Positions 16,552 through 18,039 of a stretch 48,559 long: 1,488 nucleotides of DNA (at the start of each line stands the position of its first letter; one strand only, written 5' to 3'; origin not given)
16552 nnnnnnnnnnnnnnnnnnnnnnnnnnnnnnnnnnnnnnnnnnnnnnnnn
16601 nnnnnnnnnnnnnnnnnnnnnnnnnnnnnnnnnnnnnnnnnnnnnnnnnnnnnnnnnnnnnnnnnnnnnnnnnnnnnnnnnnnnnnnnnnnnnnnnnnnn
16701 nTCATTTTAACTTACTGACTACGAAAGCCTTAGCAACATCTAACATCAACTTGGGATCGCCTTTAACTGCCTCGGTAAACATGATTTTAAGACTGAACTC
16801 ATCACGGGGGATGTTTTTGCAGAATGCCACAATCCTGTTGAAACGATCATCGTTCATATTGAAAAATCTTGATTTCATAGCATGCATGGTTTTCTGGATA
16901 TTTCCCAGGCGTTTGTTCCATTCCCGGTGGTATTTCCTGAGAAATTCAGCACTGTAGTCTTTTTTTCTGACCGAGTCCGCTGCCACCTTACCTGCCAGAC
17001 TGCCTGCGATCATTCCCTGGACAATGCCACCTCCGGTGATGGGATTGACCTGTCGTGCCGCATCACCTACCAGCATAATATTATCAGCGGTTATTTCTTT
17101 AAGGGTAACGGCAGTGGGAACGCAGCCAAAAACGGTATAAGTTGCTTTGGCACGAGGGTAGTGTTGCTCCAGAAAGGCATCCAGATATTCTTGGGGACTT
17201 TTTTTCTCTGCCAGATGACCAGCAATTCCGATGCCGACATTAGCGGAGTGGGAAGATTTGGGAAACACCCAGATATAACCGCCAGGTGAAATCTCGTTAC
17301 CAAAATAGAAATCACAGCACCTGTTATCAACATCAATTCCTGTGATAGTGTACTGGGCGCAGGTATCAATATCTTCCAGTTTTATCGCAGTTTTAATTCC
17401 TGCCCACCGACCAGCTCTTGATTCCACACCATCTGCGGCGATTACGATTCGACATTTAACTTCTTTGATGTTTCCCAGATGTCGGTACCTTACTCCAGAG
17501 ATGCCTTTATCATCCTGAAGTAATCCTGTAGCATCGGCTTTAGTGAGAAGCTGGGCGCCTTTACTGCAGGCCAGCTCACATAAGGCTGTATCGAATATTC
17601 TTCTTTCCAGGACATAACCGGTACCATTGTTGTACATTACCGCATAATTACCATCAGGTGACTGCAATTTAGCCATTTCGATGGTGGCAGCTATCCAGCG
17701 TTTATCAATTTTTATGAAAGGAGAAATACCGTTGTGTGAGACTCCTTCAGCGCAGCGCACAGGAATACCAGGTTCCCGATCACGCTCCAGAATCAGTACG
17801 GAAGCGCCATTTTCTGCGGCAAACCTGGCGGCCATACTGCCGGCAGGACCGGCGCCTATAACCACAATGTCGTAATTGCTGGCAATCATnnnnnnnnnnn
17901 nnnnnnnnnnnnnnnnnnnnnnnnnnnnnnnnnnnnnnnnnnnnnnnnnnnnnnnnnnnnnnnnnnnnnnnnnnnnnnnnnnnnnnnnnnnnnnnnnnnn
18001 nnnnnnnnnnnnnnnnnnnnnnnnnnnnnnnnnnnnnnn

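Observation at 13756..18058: Ferredoxin, archaeal-type GGR, CTP-dependent polyprenol kinase, GtrB/DPM1-like GT2 and eukaryote-type UGPase as one tight module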

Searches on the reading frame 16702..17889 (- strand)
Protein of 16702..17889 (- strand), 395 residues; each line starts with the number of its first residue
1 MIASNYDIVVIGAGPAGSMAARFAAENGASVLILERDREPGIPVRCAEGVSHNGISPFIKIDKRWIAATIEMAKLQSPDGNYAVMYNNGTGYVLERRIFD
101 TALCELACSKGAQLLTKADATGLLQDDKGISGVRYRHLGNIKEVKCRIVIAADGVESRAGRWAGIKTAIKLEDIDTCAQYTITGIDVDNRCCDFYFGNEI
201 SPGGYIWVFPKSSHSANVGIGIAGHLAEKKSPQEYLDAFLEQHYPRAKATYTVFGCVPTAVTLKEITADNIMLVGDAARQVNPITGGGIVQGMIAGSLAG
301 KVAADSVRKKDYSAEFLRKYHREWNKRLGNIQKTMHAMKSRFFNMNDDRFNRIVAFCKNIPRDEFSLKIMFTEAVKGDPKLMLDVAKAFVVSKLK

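Call 3: search_protein_families(library=pfam, proteins=[window:16702-17889:-], max_evalue=0.01)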
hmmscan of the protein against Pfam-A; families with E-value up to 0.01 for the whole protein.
window:16702-17889:- (395 aa): 15 families
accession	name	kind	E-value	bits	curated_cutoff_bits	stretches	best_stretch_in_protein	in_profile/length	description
PF22578.2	GGR_cat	-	1.1e-28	99.4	27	1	173-250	1-78/88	Geranylgeranyl reductase catalytic domain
PF01494.25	FAD_binding_3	-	2.2e-20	73.6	22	1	6-296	2-311/349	FAD binding domain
PF01266.30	DAO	-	3.9e-14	53.4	27.9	2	7-41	1-35/353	FAD dependent oxidoreductase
PF12831.13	FAD_oxidored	-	6.1e-11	42.7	27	1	7-154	1-145/416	FAD dependent oxidoreductase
PF05834.18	Lycopene_cycl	-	1.7e-08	34.4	23.4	1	7-167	1-154/380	Lycopene cyclase protein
PF00890.30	FAD_binding_2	-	6.8e-08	32.6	20.4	1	7-49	1-43/414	FAD binding domain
PF03486.20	HI0933_like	-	1.8e-07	31.3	50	1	7-43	2-38/244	HI0933-like protein Rossmann domain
PF07992.20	Pyr_redox_2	-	3.9e-07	30.2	26.1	1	6-47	1-31/291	Pyridine nucleotide-disulphide oxidoreductase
PF13450.12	NAD_binding_8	-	1.1e-06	29.2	21.9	1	10-42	1-33/68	NAD(P)-binding Rossmann-like domain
PF01946.23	Thi4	-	0.00017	21.4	26.2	1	6-41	18-54/235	Thi4 family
PF01134.28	GIDA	-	0.00027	20.6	22.1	1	7-37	1-31/391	Glucose inhibited division protein A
PF04820.20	Trp_halogenase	-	0.00036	19.9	21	0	7-70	1-69/458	Tryptophan halogenase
PF01262.27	AlaDh_PNT_C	-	0.0011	18.9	23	1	7-38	30-61/214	Alanine dehydrogenase/PNT, C-terminal domain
PF00070.33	Pyr_redox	-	0.0044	17.9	22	0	8-41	2-35/82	Pyridine nucleotide-disulphide oxidoreductase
PF22892.2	DSRM_MRPL44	-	0.0079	16.7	27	0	123-226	13-116/125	MRPL44 dsRNA-binding domain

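Call 4: search_protein_families(library=ncbifam, proteins=[window:16702-17889:-], max_evalue=0.01)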
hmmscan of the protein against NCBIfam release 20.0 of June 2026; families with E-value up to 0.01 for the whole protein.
window:16702-17889:- (395 aa): 125 families (the best 25 are shown)
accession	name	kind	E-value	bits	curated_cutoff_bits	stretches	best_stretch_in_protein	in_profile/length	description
NF041160.1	DGGPL_Thplmales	equivalog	2e-83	280.5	780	1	4-369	2-376/396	digeranylgeranylglycerophospholipid reductase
TIGR02032.1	GG-red-SF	subfamily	1.1e-65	222.3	158.8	1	6-302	1-296/297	geranylgeranyl reductase family protein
NF041080.1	DGGGPL_reductase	equivalog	8.2e-54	183.1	580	1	5-352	1-360/447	digeranylgeranylglycerophospholipid reductase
TIGR02023.1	BchP-ChlP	subfamily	1.5e-39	136.1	343.3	1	6-359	1-351/388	geranylgeranyl diphosphate reductase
NF041385.1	Dggglyphlred_Halo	equivalog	2.8e-30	105.2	700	1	4-364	3-376/405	digeranylgeranylglycerophospholipid reductase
NF049967.1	QhpG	equivalog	2.3e-23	82.8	240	1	8-339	1-325/423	flavin-dependent monooxygenase QhpG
NF045655.1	MkRedMenJ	equivalog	4.6e-23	81.8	700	1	4-324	3-336/406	menaquinone reductase MenJ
TIGR02028.1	ChlP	equivalog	7.8e-18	64.4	505.3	1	8-360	3-362/398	geranylgeranyl reductase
TIGR01988.1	Ubi-OHases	subfamily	1.2e-14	54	224.65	2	7-168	1-176/387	ubiquinone biosynthesis hydroxylase, UbiH/UbiF/VisC/COQ6 family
NF004829.0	PRK06183.1-3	subfamily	4.8e-14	52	390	1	3-39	6-42/520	bifunctional 3-(3-hydroxy-phenyl)propionate/3-hydroxycinnamic acid hydroxylase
NF038171.1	maturase_LodB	equivalog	3.9e-13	49.2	400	1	7-167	1-171/361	lysine-epsilon-oxidase maturase LodB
NF007542.0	PRK10157.1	subfamily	1.4e-12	47.1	610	1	6-174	6-181/428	FAD-dependent oxidoreductase FixC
NF005951.1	PRK08020.1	equivalog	2.4e-12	46.3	590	1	90-342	102-353/388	3-demethoxyubiquinol 3-hydroxylase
NF006593.0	PRK09126.1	equivalog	3.4e-12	45.9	420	2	4-37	3-36/393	5-demethoxyubiquinol-8 5-hydroxylase UbiM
NF004834.1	PRK06185.1-3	subfamily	4.8e-12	45.4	500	1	113-168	126-181/420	FAD-dependent oxidoreductase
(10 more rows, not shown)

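Call 8: find_encoding_contigs(protein=window:16702-17889:-, flank=10000, max_places=6)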
Protein window:16702-17889:- (395 aa): 1 contig read that carries it; 1 place shown.
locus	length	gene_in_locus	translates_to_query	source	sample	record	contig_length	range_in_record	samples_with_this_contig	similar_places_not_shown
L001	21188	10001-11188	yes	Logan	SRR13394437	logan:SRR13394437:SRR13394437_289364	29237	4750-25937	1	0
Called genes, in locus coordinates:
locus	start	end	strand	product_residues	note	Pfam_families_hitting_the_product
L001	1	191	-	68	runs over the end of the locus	-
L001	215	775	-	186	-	PF08207:EFP_N, PF01132:EFP, PF09285:Elong-fact-P_C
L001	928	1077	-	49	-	-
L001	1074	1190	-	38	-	-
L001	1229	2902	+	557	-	PF03572:Peptidase_S41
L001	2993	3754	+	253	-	PF00881:Nitroreductase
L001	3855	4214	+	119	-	PF24709:DUF7670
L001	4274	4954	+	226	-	PF01209:Ubie_methyltran (weak), PF13489:Methyltransf_23 (weak), PF08241:Methyltransf_11, PF08242:Methyltransf_12 (weak), PF13649:Methyltransf_25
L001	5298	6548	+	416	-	PF01554:MatE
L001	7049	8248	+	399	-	-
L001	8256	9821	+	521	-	PF02272:DHHA1 (faint), PF01368:DHH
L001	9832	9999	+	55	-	PF00037:Fer4, PF13237:Fer4_10, PF14697:Fer4_21 (faint), PF12838:Fer4_7, PF13187:Fer4_9, PF12797:Fer4_2 (weak), PF00037:Fer4, PF12837:Fer4_6 (weak), +3 more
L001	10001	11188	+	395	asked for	PF00890:FAD_binding_2 (weak), PF01266:DAO (weak), PF01494:FAD_binding_3, PF03486:HI0933_like (weak), PF07992:Pyr_redox_2 (weak), PF12831:FAD_oxidored, PF13450:NAD_binding_8 (weak), PF22578:GGR_cat, +1 more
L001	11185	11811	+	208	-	-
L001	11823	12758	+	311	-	PF00535:Glycos_transf_2, PF10111:Glyco_tranf_2_2 (weak), PF13641:Glyco_tranf_2_3 (weak)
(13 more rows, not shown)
